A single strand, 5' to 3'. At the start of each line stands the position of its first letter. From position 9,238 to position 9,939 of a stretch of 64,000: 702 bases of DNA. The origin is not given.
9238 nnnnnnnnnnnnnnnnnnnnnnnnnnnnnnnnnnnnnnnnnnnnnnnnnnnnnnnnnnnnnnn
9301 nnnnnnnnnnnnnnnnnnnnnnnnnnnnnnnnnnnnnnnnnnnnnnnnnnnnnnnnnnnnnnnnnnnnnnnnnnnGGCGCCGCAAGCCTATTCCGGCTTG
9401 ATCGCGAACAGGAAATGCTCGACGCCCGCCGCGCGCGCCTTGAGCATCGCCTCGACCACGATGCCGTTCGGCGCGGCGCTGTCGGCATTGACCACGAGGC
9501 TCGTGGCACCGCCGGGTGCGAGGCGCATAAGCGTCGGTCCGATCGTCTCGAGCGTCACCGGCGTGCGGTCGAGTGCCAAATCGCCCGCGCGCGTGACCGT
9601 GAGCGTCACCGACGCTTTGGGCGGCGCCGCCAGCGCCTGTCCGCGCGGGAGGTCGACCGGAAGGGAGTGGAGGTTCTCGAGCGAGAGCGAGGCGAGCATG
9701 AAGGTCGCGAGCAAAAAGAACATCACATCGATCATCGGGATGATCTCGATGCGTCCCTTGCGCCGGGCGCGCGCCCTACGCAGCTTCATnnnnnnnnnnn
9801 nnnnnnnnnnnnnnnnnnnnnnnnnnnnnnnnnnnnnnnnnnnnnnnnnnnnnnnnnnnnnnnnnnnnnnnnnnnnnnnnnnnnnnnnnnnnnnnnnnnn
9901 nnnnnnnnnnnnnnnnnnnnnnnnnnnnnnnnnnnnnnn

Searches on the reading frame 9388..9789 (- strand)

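Call 43: search_protein_families(library=pfam, proteins=[window:9388-9789:-])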
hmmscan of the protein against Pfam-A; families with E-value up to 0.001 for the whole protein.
window:9388-9789:- (133 aa): 1 family
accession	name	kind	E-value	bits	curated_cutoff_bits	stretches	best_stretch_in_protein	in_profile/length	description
PF02472.21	ExbD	-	6.7e-19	68.7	25.4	1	11-132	5-127/128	Biopolymer transport protein ExbD/TolR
